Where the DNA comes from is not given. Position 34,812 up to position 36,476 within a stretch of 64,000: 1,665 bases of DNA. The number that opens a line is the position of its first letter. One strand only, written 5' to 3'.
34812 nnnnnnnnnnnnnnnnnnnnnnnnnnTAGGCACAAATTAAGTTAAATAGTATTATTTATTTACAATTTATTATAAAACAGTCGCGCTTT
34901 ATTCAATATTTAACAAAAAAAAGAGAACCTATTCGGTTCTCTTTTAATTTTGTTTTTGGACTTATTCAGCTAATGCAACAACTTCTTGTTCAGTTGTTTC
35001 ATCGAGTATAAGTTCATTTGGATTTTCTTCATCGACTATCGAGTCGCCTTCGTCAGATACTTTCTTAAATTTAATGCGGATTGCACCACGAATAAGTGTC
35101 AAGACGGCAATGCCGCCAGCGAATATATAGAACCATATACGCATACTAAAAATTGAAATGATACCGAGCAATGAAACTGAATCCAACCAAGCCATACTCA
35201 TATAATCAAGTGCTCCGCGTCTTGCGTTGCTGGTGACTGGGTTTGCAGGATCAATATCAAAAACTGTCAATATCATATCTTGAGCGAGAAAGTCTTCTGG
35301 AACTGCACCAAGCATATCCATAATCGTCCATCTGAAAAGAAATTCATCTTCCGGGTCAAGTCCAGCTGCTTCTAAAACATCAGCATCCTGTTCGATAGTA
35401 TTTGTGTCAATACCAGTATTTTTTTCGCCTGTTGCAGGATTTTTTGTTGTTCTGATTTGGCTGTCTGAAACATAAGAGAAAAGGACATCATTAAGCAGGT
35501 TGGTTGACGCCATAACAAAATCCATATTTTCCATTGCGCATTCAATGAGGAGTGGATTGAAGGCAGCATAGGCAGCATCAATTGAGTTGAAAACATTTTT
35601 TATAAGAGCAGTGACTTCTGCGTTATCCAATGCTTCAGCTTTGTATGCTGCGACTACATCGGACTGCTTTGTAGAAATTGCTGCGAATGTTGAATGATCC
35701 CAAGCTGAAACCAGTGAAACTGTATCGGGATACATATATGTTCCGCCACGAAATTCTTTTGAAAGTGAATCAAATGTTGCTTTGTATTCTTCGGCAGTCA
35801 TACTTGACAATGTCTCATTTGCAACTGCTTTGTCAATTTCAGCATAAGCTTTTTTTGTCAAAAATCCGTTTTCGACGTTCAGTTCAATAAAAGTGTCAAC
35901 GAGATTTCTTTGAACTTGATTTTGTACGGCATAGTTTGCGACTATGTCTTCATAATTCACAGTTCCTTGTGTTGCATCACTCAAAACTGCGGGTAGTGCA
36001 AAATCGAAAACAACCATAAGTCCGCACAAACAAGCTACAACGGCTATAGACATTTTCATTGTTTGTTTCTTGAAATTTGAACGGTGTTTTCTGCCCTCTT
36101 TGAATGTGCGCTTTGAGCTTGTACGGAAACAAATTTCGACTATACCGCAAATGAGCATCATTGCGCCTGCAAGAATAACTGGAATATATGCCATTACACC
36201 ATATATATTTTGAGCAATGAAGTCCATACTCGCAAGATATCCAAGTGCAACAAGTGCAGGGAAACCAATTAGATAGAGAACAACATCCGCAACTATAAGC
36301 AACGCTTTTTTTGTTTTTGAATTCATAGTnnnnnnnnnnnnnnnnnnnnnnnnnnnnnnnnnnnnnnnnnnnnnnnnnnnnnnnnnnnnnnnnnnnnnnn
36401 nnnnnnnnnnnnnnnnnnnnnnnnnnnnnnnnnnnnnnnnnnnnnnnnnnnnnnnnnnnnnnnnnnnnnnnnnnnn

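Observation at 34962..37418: Tandem paralogous membrane proteins of unrecognised family, driven by a perfect consensus promoter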

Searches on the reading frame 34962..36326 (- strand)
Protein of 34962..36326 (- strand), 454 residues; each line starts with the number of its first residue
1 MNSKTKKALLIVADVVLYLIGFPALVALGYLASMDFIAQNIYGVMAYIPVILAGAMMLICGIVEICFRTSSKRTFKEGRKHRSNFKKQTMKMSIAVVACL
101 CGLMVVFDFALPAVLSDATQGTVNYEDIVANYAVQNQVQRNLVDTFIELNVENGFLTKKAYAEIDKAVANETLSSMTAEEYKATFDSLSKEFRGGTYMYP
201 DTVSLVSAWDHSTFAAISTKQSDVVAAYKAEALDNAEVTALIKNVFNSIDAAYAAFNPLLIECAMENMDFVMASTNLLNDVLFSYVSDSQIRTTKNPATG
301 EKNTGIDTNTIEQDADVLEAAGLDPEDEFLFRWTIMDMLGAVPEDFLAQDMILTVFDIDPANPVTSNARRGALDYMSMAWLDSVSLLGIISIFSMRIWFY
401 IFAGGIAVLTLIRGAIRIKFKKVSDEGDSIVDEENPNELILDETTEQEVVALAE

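Call 4: search_protein_families(library=pfam, proteins=[window:34962-36326:-], max_evalue=1)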
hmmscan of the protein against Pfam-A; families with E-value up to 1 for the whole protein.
window:34962-36326:- (454 aa): 6 families
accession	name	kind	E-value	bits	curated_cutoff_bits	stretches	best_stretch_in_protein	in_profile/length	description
PF18895.5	T4SS_pilin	-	0.0064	17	26.6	1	37-106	8-68/71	Type IV secretion system pilin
PF14979.11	TMEM52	-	0.0067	16.8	26.4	1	48-78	12-43/132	Transmembrane 52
PF03583.20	LIP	-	0.022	14.6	23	1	230-292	117-181/286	Secretory lipase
PF09323.15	DUF1980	-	0.13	13.2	25.9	1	19-118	6-101/110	DUF1980 N-terminal domain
PF20990.2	DUF2207_C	-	0.22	11.6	33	0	4-81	132-199/247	Predicted membrane protein (DUF2207) C-terminal domain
PF03729.18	DUF308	-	0.94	10.2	25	0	49-74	24-49/73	Short repeat of unknown function (DUF308)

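Call 5: search_protein_families(library=ncbifam, proteins=[window:34962-36326:-], max_evalue=1)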
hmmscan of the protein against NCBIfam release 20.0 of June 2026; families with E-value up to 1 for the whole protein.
window:34962-36326:- (454 aa): 3 families
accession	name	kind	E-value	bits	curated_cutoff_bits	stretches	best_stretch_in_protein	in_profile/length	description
NF038292.1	SagF_ScfC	equivalog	0.038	13.9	70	1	27-134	69-172/225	SagF family protein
NF004474.0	PRK05808.1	subfamily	0.06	12.6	408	0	222-272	48-98/283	3-hydroxybutyryl-CoA dehydrogenase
TIGR03943.1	TIGR03943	equivalog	0.067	12.6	88.8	1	50-106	17-73/221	TIGR03943 family putative permease subunit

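Call 9: find_homologous_proteins(query=window:34962-36326:-)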
Query window:34962-36326:- (454 aa): 7 proteins with E <= 0.001 among 8000 candidates.
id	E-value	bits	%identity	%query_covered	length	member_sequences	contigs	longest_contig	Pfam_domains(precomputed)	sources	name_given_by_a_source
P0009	1.0e-292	988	100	100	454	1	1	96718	-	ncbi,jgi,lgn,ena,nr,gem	ncbi:MAG: hypothetical protein PHE93_02225 [Clostridia bacterium]|nr:hypothetical protein [Clostridi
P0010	2.8e-177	608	64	100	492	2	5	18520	-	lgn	-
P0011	1.2e-170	586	64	94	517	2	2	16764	-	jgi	jgi:hypothetical protein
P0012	3.7e-159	548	58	100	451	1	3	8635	-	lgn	-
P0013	4.4e-135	469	67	73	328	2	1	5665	-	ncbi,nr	ncbi:MAG TPA: hypothetical protein VJZ69_04665, partial [Clostridia bacterium]|nr:hypothetical prote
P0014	3.6e-92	328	44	90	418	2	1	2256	-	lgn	-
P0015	1.3e-72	263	39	91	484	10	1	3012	-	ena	-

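Call 21: predict_structure(alignment_id=A2)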
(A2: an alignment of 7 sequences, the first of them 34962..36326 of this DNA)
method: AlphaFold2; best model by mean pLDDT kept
length: 454 residues; sequences in the alignment: 7
mean_pLDDT: 52.9   pTM: 0.32
mean pLDDT of the five models: 52.9, 47.7, 46.7, 46.2, 45.8
residues with pLDDT >= 90: 0; 70-90: 57; 50-70: 185; < 50: 212
segments of 3 or more residues with pLDDT < 50: 34-36, 39-43, 70-82, 111-154, 191-205, 244-258, 279-288, 328-343, 355-358, 362-400, 402-404, 419-442, 448-454
pLDDT, mean of each block of 10 residues (from residue 1): 52 60 64 51 52 63 55 45 50 54 54 40 33 37 44 58 87 87 75 34 55 81 69 62 45 41 53 51 49 65 60 71 58 39 53 50 41 36 34 41 52 50 44 41 48 42
secondary structure, 60 per line:
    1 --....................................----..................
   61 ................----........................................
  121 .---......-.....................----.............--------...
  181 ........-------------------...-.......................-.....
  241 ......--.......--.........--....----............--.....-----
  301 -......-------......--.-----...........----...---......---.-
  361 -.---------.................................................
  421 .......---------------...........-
elements in order: H3-38 H43-76 H81-121 H125-130 H132-152 H157-169 H178-188 H212-234 H236-246 H249-255 H258-266 H269-272 H277-288 E291-295 E302-307 H315-320 H329-339 H350-355 H372-427 H443-453

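Call 23: search_protein_representatives(alignment_id=A2)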
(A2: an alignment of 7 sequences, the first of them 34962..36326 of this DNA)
Query: 7 sequences, 449 profile positions. Proteins with E-value up to 0.001 (for the whole library): 112; up to 1e-10: 86; up to 1e-30: 34. The best 112 are listed.
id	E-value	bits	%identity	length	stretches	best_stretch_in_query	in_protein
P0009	7.1e-231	782.8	-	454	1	1-445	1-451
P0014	1.1e-188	643.8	-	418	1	5-438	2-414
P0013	2.1e-168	576.9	-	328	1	1-329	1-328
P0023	2.4e-164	563.6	-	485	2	1-293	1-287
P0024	2.8e-118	411.7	-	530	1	1-427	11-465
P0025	3.2e-74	266.5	-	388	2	1-158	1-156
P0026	2.4e-73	263.6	-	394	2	6-266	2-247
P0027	2.5e-59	217.4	-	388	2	6-151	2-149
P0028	4.2e-41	157.3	-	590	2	7-341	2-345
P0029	6.7e-41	156.7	-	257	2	6-158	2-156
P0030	2.6e-40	154.7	-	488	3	1-202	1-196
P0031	7.0e-40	153.3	-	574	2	7-163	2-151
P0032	5.4e-39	150.4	-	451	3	13-157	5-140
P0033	1.4e-38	149.0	-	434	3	14-157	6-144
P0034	5.0e-38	147.2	-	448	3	15-185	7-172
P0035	6.4e-37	143.5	-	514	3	1-154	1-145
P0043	8.1e-35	136.6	-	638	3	7-156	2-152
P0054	2.9e-30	121.6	-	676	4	365-434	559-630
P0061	2.9e-27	111.7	-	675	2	5-171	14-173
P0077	8.3e-21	90.4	-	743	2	12-267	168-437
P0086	6.1e-16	74.4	-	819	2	7-157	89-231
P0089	9.8e-16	73.7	-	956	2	10-160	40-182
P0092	2.2e-15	72.6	-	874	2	18-270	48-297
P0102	6.4e-12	61.1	-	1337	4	12-158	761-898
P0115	6.3e-09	51.3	-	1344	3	12-158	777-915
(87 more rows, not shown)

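Call 25: search_protein_families(library=pfam, proteins=[P0028, P0043, P0054, P0077, P0086, P0089, P0092, P0102, P0115, P0061], max_evalue=0.01)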
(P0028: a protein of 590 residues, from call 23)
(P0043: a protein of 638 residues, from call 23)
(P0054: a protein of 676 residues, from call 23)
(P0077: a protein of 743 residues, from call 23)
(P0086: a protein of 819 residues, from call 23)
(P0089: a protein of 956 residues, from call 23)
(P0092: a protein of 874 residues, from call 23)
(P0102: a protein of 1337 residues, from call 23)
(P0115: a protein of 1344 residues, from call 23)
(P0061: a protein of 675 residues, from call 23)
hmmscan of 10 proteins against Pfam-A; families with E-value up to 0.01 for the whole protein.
P0028 (590 aa): 1 family
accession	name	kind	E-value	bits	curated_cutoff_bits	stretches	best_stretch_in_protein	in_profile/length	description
PF03600.22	CitMHS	-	0.0021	17.7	31.9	0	24-104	145-224/336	Citrate transporter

P0043 (638 aa): 0 families

P0054 (676 aa): 1 family
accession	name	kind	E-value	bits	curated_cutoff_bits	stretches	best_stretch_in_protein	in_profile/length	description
PF13858.11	DUF4199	-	0.0027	18.6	32.3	0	69-133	21-83/165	Protein of unknown function (DUF4199)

P0077 (743 aa): 1 family
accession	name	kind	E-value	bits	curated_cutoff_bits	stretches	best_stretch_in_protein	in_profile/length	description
PF07690.21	MFS_1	-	9.3e-05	21.9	33.4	1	158-257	188-291/347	Major Facilitator Superfamily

P0086 (819 aa): 3 families
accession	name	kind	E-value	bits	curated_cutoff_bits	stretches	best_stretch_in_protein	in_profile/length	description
PF10511.15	Cementoin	-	5.5e-05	23.1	27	1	777-802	4-29/30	Trappin protein transglutaminase binding domain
PF10269.14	Tmemb_185A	-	0.0022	18.2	23.1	1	87-173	119-211/252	Transmembrane Fragile-X-F protein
PF24867.1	DUF7733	-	0.0039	17.4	27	1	133-220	29-119/194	Domain of unknown function (DUF7733)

P0089 (956 aa): 1 family
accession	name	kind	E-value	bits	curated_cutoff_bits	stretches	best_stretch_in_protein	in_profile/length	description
PF13634.11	Nucleoporin_FG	-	6.1e-07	30.6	32.2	0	793-849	18-67/90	Nucleoporin FG repeat region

P0092 (874 aa): 0 families

P0102 (1337 aa): 0 families

P0115 (1344 aa): 0 families

P0061 (675 aa): 0 families

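Call 26: search_protein_families(library=ncbifam, proteins=[P0028, P0043, P0054, P0077, P0086, P0089, P0092, P0102, P0115, P0061], max_evalue=0.01)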
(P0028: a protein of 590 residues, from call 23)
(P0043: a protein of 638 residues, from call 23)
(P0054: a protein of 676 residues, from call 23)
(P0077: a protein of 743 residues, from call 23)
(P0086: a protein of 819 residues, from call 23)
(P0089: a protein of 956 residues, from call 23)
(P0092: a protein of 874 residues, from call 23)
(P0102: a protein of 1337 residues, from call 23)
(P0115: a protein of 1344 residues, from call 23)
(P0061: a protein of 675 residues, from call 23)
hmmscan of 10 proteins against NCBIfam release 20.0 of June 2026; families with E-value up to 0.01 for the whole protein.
P0028 (590 aa): 1 family
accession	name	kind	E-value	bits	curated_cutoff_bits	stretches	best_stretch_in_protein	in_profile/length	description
NF046054.1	memb_MPN527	equivalog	0.008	16.3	80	1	8-102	41-135/211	MPN527 family putative ECF transporter permease subunit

P0043 (638 aa): 3 families
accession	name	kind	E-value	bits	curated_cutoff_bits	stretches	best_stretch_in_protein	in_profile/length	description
NF045987.1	SPE_1075_fam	subfamily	0.0052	15.9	125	1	20-113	51-147/268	SPE_1075/MLC_0560 family membrane protein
NF046000.1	MAG1210_fam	subfamily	0.0059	15.3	275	1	6-85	63-144/550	MAG1210 family protein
NF033480.1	bifunc_MprF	equivalog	0.0063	14.8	600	0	57-112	291-350/841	bifunctional lysylphosphatidylglycerol flippase/synthetase MprF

P0054 (676 aa): 0 families

P0077 (743 aa): 1 family
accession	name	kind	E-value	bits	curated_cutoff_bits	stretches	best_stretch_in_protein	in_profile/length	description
NF011647.0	PRK15065.1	subfamily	0.0073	15.5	278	0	151-232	167-249/267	mannose/fructose/sorbose family PTS transporter subunit IIC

P0086 (819 aa): 0 families

P0089 (956 aa): 0 families

P0092 (874 aa): 0 families

P0102 (1337 aa): 0 families

P0115 (1344 aa): 0 families

P0061 (675 aa): 0 families

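Call 29: list_cluster_members(proteins=[P0024, P0028, P0031, P0035, P0043, P0054, P0077, P0089, P0102, P0061])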
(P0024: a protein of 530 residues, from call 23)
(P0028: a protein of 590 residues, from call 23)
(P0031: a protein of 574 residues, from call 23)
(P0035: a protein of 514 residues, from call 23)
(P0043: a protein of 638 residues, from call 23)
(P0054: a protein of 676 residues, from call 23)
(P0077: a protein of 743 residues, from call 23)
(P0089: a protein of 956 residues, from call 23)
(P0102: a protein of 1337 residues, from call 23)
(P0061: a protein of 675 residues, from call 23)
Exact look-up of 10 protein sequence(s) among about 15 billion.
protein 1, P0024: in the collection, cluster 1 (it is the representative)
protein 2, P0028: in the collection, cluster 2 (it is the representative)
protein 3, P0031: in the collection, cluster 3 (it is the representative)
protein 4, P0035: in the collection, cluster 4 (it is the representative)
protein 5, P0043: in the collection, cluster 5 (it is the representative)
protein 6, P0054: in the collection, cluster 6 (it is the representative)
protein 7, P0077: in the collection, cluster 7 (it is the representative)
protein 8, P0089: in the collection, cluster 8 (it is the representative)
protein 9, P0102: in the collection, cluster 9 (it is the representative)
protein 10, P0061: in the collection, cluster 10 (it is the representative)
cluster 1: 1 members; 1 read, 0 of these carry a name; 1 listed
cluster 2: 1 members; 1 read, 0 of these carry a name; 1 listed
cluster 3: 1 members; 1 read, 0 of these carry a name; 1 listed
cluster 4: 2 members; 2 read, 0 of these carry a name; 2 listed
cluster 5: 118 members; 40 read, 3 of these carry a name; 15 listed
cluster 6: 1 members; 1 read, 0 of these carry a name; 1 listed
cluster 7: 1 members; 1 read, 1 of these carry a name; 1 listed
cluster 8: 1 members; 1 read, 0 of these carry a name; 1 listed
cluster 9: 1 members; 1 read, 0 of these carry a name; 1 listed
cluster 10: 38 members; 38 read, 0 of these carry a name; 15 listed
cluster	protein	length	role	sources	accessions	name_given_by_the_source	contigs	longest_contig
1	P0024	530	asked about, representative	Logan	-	-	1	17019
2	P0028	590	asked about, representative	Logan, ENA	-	-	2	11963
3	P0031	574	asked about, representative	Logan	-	-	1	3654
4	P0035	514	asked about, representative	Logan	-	-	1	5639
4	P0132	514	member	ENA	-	-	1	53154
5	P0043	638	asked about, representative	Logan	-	-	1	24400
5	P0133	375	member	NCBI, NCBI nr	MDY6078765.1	MAG: hypothetical protein SPI46_05180, partial [Eubacteriales bacterium] | hypothetical protein [Eubacteriales bacterium]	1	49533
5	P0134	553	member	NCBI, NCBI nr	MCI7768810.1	MAG: hypothetical protein MSH44_00705, partial [Christensenellaceae bacterium] | hypothetical protein [Christensenellaceae bacterium]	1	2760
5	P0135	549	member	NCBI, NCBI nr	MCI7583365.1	MAG: hypothetical protein MSS70_02465, partial [Christensenellaceae bacterium] | hypothetical protein [Christensenellaceae bacterium]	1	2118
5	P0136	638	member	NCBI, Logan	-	-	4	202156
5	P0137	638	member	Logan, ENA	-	-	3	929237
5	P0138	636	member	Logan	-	-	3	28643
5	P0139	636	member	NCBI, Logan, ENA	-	-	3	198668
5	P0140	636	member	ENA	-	-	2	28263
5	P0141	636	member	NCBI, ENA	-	-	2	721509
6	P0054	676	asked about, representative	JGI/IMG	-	-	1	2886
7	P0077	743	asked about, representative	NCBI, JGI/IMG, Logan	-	hypothetical protein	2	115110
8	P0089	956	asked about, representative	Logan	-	-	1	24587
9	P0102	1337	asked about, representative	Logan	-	-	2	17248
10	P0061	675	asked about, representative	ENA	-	-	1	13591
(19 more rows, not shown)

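Call 30: find_encoding_contigs(protein=P0043, flank=8000, max_places=1)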
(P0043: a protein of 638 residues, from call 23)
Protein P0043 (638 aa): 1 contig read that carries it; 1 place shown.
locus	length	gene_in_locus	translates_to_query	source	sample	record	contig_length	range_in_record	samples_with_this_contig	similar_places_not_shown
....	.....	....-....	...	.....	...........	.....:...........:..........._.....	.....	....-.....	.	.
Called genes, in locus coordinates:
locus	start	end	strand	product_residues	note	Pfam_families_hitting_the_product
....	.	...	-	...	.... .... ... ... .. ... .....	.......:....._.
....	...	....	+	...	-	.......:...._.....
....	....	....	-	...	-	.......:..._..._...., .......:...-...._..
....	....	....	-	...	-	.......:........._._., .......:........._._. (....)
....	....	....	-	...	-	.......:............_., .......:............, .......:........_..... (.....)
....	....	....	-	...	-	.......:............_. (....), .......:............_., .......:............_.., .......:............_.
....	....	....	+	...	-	-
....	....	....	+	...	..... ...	-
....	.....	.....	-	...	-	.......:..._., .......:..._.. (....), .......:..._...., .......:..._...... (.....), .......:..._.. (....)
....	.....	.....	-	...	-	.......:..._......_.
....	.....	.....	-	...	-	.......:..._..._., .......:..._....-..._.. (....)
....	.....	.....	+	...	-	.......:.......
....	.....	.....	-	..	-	-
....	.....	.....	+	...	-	-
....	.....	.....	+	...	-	-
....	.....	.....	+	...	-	-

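Call 31: find_encoding_contigs(protein=P0077, flank=8000, max_places=1)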
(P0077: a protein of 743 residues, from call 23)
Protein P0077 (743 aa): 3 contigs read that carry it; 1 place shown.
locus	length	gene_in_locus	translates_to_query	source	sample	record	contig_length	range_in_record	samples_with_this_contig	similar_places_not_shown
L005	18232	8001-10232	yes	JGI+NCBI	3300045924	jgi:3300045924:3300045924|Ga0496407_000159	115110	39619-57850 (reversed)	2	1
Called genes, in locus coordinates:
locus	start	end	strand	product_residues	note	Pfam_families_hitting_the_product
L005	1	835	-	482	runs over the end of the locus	PF03323:GerA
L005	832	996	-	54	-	-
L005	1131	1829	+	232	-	PF04138:GtrA_DPMS_TM (faint)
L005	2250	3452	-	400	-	PF01408:GFO_IDH_MocA, PF02894:GFO_IDH_MocA_C (weak), PF22725:GFO_IDH_MocA_C3 (weak)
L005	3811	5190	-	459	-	PF02812:ELFV_dehydrog_N, PF00208:ELFV_dehydrog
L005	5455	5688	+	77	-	-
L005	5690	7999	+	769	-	-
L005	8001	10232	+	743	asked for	-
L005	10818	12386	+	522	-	PF01979:Amidohydro_1, PF12890:DHOase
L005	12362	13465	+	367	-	PF00988:CPSase_sm_chain, PF00117:GATase, PF07722:Peptidase_C26 (faint)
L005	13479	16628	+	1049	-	PF25596:CPSase_L_D1, PF02786:CPSase_L_D2, PF02787:CPSase_L_D3, PF25596:CPSase_L_D1, PF02655:ATP-grasp_3, PF02786:CPSase_L_D2, PF07478:Dala_Dala_lig_C, PF02142:MGS, +6 more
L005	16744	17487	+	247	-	PF00175:NAD_binding_1 (weak), PF10418:DHODB_Fe-S_bind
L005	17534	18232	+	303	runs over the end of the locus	PF01180:DHO_dh, PF01207:Dus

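Call 32: find_encoding_contigs(protein=P0102, flank=8000, max_places=1)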
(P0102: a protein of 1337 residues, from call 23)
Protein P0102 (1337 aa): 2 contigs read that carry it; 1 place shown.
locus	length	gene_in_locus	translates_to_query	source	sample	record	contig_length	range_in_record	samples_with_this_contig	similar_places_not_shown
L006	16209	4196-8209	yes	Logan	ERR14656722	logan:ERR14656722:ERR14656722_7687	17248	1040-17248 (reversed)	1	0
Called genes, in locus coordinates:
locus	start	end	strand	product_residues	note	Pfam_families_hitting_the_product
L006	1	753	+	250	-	?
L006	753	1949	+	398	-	PF00483:NTP_transferase, PF24894:Hexapep_GlmU, PF25084:LbH_EIF2B, PF25087:GMPPB_C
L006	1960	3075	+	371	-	PF00483:NTP_transferase, PF25084:LbH_EIF2B, PF24894:Hexapep_GlmU, PF25087:GMPPB_C (weak), PF25247:LbH_GLGC (weak)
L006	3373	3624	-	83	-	-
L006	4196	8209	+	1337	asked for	-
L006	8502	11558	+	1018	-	-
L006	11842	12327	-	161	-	-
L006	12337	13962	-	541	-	PF16499:Melibiase_2, PF17801:Melibiase_C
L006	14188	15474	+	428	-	-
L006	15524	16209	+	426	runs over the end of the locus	PF13303:PTS_EIIC_2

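Call 33: find_encoding_contigs(protein=P0061, flank=8000, max_places=1)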
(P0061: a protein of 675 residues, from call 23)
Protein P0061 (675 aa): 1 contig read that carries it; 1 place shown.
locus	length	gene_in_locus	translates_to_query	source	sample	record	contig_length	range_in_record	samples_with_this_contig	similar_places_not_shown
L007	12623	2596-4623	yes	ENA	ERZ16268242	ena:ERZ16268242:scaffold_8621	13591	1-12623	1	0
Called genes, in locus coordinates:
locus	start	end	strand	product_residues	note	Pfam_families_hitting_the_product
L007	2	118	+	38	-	?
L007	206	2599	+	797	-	-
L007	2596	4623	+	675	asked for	-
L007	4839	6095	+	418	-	PF07969:Amidohydro_3 (faint), PF01979:Amidohydro_1, PF12890:DHOase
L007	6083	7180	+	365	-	PF00988:CPSase_sm_chain, PF00117:GATase, PF07722:Peptidase_C26 (faint)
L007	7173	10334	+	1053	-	PF25596:CPSase_L_D1, PF02786:CPSase_L_D2, PF07478:Dala_Dala_lig_C (weak), PF02787:CPSase_L_D3, PF25596:CPSase_L_D1, PF02655:ATP-grasp_3 (weak), PF02786:CPSase_L_D2, PF02142:MGS, +6 more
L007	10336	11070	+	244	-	PF10418:DHODB_Fe-S_bind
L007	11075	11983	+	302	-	PF01180:DHO_dh, PF01207:Dus (weak), PF03060:NMO (weak)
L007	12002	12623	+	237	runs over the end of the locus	PF00215:OMPdecase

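Call 37: search_solved_structures(query=A2, max_evalue=10)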
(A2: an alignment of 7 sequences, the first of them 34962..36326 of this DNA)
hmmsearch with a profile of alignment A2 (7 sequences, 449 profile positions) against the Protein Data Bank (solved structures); distinct sequences matched with E-value up to 10: 7.
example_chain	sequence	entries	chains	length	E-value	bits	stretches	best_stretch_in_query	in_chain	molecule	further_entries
5awz_A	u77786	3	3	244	0.33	12.6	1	383-422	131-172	Rhodopsin I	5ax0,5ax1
7ul3_A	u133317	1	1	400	0.45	12.1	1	39-106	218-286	Histamine H2 receptor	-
5x8p_t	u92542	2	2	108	0.68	11.6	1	155-188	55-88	protein S20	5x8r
6eri_BT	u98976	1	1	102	0.69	11.5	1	155-187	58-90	30S ribosomal protein S20, chloroplastic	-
7ymi_F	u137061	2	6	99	2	10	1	12-58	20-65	Photosystem II protein Y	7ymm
5z62_C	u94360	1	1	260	2.2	9.9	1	7-75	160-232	Cytochrome c oxidase subunit 3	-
9i6f_C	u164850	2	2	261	2.2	9.8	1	7-75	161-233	Cytochrome c oxidase subunit 3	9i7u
